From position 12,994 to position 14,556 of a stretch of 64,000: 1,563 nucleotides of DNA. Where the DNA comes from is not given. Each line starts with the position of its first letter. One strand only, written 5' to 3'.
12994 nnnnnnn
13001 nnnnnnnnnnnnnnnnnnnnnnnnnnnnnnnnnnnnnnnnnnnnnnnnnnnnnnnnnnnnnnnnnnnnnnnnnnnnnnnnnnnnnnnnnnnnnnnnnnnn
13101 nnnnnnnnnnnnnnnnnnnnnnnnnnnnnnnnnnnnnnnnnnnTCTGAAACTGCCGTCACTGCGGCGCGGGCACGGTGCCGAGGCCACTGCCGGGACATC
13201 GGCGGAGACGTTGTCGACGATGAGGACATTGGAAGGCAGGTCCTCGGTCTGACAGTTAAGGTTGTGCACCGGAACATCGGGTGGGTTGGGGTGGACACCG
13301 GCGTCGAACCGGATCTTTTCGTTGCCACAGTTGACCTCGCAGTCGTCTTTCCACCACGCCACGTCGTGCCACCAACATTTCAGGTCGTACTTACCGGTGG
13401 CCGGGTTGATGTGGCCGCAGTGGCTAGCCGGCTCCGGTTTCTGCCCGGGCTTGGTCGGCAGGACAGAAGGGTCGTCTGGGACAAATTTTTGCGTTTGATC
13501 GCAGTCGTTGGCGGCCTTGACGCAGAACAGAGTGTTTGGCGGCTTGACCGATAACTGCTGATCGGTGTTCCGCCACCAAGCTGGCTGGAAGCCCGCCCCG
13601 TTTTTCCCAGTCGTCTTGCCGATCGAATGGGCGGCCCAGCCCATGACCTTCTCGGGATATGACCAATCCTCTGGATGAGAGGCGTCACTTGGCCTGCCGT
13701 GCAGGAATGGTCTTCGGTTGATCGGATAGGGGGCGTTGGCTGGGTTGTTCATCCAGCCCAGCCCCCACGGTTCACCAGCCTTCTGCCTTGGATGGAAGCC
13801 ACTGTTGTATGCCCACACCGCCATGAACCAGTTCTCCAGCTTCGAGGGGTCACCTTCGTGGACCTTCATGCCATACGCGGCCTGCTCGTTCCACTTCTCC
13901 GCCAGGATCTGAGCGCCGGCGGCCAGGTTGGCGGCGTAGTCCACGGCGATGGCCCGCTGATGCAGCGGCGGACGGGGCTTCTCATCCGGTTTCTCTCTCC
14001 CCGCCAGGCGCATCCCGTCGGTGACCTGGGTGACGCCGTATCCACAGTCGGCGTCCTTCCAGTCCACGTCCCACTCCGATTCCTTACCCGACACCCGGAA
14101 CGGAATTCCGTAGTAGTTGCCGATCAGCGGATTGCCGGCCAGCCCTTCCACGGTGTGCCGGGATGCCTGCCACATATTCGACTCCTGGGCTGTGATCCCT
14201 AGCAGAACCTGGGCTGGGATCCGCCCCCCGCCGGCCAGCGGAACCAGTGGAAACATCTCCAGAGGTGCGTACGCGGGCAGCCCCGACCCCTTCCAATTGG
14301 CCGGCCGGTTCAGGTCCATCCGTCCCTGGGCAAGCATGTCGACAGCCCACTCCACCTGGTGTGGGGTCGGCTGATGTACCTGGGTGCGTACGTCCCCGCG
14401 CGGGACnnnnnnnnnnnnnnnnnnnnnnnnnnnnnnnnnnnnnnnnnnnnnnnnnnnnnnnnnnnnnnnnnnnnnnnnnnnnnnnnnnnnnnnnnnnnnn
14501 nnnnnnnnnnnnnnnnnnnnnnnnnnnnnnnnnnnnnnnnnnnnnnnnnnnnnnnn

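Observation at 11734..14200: Lytic transglycosylase and SGNH esterase fused in one secreted polypeptide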

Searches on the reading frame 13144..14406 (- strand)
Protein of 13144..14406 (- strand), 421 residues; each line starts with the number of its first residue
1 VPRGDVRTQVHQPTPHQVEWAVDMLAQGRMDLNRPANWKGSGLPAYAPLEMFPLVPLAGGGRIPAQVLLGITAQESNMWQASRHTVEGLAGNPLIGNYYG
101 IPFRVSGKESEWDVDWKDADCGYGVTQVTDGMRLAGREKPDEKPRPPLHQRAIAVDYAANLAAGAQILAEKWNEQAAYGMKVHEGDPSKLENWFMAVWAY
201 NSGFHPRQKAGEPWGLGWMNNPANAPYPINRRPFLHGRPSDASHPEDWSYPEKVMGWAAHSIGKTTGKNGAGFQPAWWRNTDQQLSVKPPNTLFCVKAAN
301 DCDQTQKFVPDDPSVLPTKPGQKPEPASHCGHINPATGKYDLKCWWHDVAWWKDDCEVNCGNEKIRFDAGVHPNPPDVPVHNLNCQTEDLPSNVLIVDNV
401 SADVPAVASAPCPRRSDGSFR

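Call 19: search_solved_structures(query=window:13144-14406:-, max_evalue=10, show_alignments=3)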
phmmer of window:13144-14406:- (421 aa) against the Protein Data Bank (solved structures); distinct sequences matched with E-value up to 10: 0.

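Call 20: search_protein_families(library=pfam, proteins=[window:13144-14406:-], max_evalue=10)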
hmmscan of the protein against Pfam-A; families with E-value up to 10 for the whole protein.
window:13144-14406:- (421 aa): 1 family
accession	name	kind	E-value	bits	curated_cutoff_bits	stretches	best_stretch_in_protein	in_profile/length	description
PF01464.25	SLT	-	0.029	14.4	21.3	1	156-210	64-104/117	Transglycosylase SLT domain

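Call 21: search_solved_structures(query=A1, max_evalue=10, show_alignments=0)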
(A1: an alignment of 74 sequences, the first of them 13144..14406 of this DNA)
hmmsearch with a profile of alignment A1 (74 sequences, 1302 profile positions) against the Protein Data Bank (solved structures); distinct sequences matched with E-value up to 10: 4.
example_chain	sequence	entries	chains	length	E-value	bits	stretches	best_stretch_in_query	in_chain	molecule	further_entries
4hyq_A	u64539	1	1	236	1.3e-24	89.3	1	1101-1259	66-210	phospholipase A1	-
5mal_A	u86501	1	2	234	6.4e-23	83.7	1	1104-1267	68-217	Lipase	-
1esc_A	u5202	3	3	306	9.3e-09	36.8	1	1100-1231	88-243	ESTERASE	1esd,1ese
9e5c_0r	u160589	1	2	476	0.0065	17.4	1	796-864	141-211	Sperm-tail PG-rich repeat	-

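Call 30: predict_structure(alignment_id=A1)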
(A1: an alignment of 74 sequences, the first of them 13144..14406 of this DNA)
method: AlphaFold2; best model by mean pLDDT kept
length: 421 residues; sequences in the alignment: 74
mean_pLDDT: 88.8   pTM: 0.90
mean pLDDT of the five models: 88.8, 88.7, 87.7, 87.6, 86.0
residues with pLDDT >= 90: 280; 70-90: 91; 50-70: 44; < 50: 6
segments of 3 or more residues with pLDDT < 50: 98-103
pLDDT, mean of each block of 10 residues (from residue 1): 70 94 97 91 95 98 98 94 86 68 52 63 91 88 93 96 98 98 98 98 94 94 93 93 92 97 77 95 96 95 96 93 91 97 97 97 97 87 77 77 62 69 65
secondary structure, 60 per line:
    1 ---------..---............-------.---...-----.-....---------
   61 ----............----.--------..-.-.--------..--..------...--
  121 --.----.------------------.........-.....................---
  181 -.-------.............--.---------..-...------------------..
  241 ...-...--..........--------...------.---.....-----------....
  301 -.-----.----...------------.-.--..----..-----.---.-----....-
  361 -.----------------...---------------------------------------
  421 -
elements in order: H15-26 H48-51 H65-76 H147-155 H157-177 H190-202 H239-243 H250-259 H281-285 H297-300 H356-359

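Call 36: find_related_loci(query=A1, collection=genome_contigs, flank=9000)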
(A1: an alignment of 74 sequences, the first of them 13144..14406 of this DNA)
Query A1 (421 aa) in genome_contigs; peptide patterns used: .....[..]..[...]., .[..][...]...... (x = any residue, [..] = any of these).
600 stretches matched a pattern (row limit reached: there are more); 582 encode a relative of the query (tblastn E <= 1e-3); the best 80 are kept; 80 distinct loci.
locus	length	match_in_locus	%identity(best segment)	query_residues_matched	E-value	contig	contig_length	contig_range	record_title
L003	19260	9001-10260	78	1-420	0e+0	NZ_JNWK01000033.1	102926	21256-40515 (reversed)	Streptomyces wedmorensis strain NRRL 3426 contig33.1, whole genome shotgun sequence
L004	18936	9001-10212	52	1-407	6e-140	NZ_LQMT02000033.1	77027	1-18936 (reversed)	Amycolatopsis keratiniphila subsp. keratiniphila strain DSM 44409 contig_33, whole genome shotgun sequence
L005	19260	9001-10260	53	1-421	4e-136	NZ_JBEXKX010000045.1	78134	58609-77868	Amycolatopsis sp. NPDC004625 NPDC004625_80_D7.ctg-0045, whole genome shotgun sequence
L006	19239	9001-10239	51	1-421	5e-135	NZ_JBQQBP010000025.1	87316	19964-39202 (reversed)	Actinomadura sp. 3N407 contig_25, whole genome shotgun sequence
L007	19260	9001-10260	52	1-421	3e-134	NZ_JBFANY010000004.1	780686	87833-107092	Amycolatopsis sp. NPDC049688 NPDC049688_149_E4.ctg-0004, whole genome shotgun sequence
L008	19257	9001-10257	52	1-420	6e-134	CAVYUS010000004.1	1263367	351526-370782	MAG: uncultured Actinomycetota bacterium isolate MFD04935.bin.1.95 genome assembly, contig: contig_2409, whole genome sh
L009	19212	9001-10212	51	1-407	1e-132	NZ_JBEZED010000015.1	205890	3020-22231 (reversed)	Micromonospora sp. NPDC049101 NPDC049101_31_E10.ctg-0015, whole genome shotgun sequence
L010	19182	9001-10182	53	1-400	3e-132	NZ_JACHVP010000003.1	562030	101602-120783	Leifsonia aquatica strain DSM 20146 Ga0197580_03, whole genome shotgun sequence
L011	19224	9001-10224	50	1-407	1e-129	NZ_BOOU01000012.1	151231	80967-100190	Sphaerisporangium rufum strain NBRC 109079 sequence012, whole genome shotgun sequence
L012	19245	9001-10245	50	1-421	1e-127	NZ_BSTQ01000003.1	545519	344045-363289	Lentzea sp. NBRC 105346 sequence03, whole genome shotgun sequence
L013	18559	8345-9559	51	1-407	2e-128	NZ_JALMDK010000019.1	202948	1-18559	Crossiella sp. S99.2 NODE_19_length_202948_cov_96.358001, whole genome shotgun sequence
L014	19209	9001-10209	50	1-405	1e-127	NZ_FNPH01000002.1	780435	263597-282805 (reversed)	Micromonospora pattaloongensis strain DSM 45245, whole genome shotgun sequence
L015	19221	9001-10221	50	1-407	2e-127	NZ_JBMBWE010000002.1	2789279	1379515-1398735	Knoellia sp. CPCC 206391 Scaffold1_2, whole genome shotgun sequence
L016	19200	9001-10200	50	1-410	8e-127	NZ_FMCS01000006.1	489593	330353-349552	Micromonospora chaiyaphumensis strain DSM 45246, whole genome shotgun sequence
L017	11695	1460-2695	48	1-420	8e-127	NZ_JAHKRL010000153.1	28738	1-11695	Nonomuraea rhizosphaerae strain CGMCC 4.7431 NODE_743, whole genome shotgun sequence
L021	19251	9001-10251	48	1-420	3e-125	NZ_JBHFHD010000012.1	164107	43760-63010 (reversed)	Herbiconiux sp. P13 Scaffold6_1, whole genome shotgun sequence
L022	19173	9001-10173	51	1-407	1e-124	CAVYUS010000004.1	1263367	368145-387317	MAG: uncultured Actinomycetota bacterium isolate MFD04935.bin.1.95 genome assembly, contig: contig_2409, whole genome sh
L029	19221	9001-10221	49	1-401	4e-122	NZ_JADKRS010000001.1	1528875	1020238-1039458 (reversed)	Clavibacter sp. VKM Ac-2873 n1, whole genome shotgun sequence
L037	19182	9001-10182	48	1-402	6e-121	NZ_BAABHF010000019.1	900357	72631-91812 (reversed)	Actinoallomurus oryzae strain JCM 17933 sequence019, whole genome shotgun sequence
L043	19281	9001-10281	47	1-420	1e-117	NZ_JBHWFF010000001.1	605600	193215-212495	Streptomyces sp. NPDC059695 NPDC059695_T54_B11.ctg-0001, whole genome shotgun sequence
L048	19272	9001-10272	46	1-420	8e-116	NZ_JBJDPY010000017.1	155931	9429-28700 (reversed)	Streptomyces sp. NPDC029674 NPDC029674_46_B6.ctg-0017, whole genome shotgun sequence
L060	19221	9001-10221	54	1-407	5e-136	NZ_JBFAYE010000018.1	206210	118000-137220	Actinoplanes sp. NPDC051861 NPDC051861_50_A1.ctg-0018, whole genome shotgun sequence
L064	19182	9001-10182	47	1-400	2e-112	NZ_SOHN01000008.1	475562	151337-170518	Cryobacterium serini strain Sr54 scaffold5, whole genome shotgun sequence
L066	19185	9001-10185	47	1-400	8e-112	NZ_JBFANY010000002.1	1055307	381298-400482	Amycolatopsis sp. NPDC049688 NPDC049688_149_E4.ctg-0002, whole genome shotgun sequence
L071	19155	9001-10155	50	1-401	6e-121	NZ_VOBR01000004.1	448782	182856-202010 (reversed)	Lentzea tibetensis strain FXJ1.1311 Scaffold4, whole genome shotgun sequence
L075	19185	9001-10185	47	1-400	2e-110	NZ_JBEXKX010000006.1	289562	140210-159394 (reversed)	Amycolatopsis sp. NPDC004625 NPDC004625_80_D7.ctg-0006, whole genome shotgun sequence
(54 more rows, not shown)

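Call 47: search_protein_families(library=pfam, proteins=[L029:3903-6134:+, L022:12305-13897:+, L048:6420-7346:+, L043:12095-12571:-, L075:13704-14681:+], max_evalue=0.001)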
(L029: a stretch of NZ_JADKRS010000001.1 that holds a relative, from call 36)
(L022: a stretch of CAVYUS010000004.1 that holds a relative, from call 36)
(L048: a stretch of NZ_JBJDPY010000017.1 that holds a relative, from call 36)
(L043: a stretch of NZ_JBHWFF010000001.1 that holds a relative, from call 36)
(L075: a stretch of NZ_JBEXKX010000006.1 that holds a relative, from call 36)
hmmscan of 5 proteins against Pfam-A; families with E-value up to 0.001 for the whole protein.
L029:3903-6134:+ (743 aa): 2 families
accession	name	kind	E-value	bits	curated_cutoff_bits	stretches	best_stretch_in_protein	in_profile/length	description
PF00912.28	Transgly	-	1.5e-49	168.2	27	1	81-277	6-177/178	Transglycosylase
PF00905.27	Transpeptidase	-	6.5e-19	68.7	22.1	1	381-654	1-273/299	Penicillin binding protein transpeptidase domain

L022:12305-13897:+ (530 aa): 1 family
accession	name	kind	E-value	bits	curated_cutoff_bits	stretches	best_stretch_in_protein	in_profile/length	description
PF09594.16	GT87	-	2.3e-12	47.6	25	1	165-391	8-234/237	Glycosyltransferase family 87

L048:6420-7346:+ (308 aa): 0 families

L043:12095-12571:- (158 aa): 1 family
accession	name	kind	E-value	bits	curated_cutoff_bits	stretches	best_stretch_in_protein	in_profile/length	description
PF20062.4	DUF6461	-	9.1e-12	45.3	23.2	1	6-124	9-140/215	Family of unknown function (DUF6461)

L075:13704-14681:+ (325 aa): 1 family
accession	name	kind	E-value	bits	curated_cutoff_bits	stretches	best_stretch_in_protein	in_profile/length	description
PF00082.27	Peptidase_S8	-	1.3e-45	156.4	21.8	1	41-278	1-288/288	Subtilase family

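Call 60: search_protein_families(library=pfam, alignment_id=A3, max_evalue=1)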
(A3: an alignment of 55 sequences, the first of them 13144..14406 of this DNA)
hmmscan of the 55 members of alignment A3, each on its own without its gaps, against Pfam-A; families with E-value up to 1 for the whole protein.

A. member 1, window:13144-14406:- (421 aa): 1 family
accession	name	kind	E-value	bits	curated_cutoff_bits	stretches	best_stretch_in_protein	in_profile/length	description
PF01464.25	SLT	-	0.029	14.4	21.3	1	156-210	64-104/117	Transglycosylase SLT domain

B. families by the number of members that match (of 55 scanned): 4 families
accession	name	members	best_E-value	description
PF01464.25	SLT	51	4e-05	Transglycosylase SLT domain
PF21345.3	PcRGLX_2nd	1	0.012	PcRGLX-like protein central beta sandwich domain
PF16154.11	DUF4862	1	0.16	Domain of unknown function (DUF4862)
PF02286.21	Dehydratase_LU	1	0.19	Dehydratase large subunit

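Call 63: search_protein_families(library=pfam, proteins=[L010:9001-10182:+, L029:9001-10221:+, L064:9001-10182:+, L015:9001-10221:+, L066:9001-10185:+, L004:9001-10212:+, L037:9001-10182:+, L060:9001-10221:+, L071:9001-10155:+, L021:9001-10251:+], max_evalue=1)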
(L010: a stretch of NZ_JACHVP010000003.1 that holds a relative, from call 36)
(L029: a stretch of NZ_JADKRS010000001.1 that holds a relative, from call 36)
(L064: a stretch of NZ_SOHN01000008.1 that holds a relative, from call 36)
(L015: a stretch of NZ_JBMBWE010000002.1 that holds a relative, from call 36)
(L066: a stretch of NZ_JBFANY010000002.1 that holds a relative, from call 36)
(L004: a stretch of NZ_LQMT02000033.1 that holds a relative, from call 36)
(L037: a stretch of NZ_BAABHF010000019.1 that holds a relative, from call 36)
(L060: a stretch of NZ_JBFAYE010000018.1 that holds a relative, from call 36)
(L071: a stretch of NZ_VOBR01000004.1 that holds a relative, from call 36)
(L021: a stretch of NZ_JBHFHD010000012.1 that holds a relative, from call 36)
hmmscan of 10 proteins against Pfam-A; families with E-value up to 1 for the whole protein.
L010:9001-10182:+ (394 aa): 1 family
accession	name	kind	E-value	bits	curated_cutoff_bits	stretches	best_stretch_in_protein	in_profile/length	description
PF01464.25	SLT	-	8.7e-05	22.5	21.3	1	63-205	12-99/117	Transglycosylase SLT domain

L029:9001-10221:+ (407 aa): 1 family
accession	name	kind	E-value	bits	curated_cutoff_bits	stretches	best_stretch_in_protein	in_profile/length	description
PF01464.25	SLT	-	0.06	13.4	21.3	1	155-214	64-109/117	Transglycosylase SLT domain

L064:9001-10182:+ (394 aa): 1 family
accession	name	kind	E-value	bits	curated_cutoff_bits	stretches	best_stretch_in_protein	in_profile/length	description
PF01464.25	SLT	-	0.089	12.8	21.3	1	174-203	69-98/117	Transglycosylase SLT domain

L015:9001-10221:+ (407 aa): 2 families
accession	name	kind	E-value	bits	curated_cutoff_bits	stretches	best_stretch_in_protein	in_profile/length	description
PF01464.25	SLT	-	0.0026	17.7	21.3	1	144-209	52-103/117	Transglycosylase SLT domain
PF21345.3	PcRGLX_2nd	-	0.012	15.1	23.5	1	129-199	221-294/360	PcRGLX-like protein central beta sandwich domain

L066:9001-10185:+ (395 aa): 0 families

L004:9001-10212:+ (404 aa): 1 family
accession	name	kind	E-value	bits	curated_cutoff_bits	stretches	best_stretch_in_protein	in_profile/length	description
PF01464.25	SLT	-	0.00093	19.2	21.3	1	146-209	54-103/117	Transglycosylase SLT domain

L037:9001-10182:+ (394 aa): 1 family
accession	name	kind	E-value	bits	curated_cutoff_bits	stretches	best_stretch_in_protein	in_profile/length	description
PF01464.25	SLT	-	0.0032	17.5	21.3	1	63-214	12-107/117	Transglycosylase SLT domain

L060:9001-10221:+ (407 aa): 1 family
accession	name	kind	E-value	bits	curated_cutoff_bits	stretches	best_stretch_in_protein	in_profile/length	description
PF01464.25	SLT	-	0.0052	16.8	21.3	1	150-205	57-98/117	Transglycosylase SLT domain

L071:9001-10155:+ (385 aa): 1 family
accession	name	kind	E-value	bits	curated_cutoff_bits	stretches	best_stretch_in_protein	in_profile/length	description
PF01464.25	SLT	-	0.00028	20.9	21.3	1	145-199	62-102/117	Transglycosylase SLT domain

L021:9001-10251:+ (417 aa): 1 family
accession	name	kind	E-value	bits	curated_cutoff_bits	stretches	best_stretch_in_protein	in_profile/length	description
PF01464.25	SLT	-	0.036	14.1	21.3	1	158-205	53-100/117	Transglycosylase SLT domain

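Call 73: search_protein_representatives(protein=window:13144-14406:-)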
Query: 421 residues. Proteins with E-value up to 0.001 (for the whole library): 640; up to 1e-10: 426; up to 1e-30: 334. The best 150 are listed.
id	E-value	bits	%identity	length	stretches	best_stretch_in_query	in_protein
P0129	5.1e-133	460.6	52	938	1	1-421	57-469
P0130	1.4e-131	455.8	53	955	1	1-409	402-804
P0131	3.7e-126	438.0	54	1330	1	1-420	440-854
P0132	8.6e-126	436.8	52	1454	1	1-420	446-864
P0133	3.2e-124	431.6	53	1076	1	1-414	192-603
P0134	3.2e-123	428.3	50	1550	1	1-415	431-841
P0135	3.6e-123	428.1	51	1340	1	1-414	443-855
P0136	5.4e-123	427.6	51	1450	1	1-409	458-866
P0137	5.6e-121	420.9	51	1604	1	1-420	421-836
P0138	2.3e-119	415.5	52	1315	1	1-408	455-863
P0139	3.2e-119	415.1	52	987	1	2-401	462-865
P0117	9.6e-119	413.5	51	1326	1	1-411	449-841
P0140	7.1e-118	410.7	52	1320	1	1-412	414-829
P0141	1.3e-117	409.8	52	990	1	1-420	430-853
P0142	1.2e-116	406.6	51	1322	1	2-420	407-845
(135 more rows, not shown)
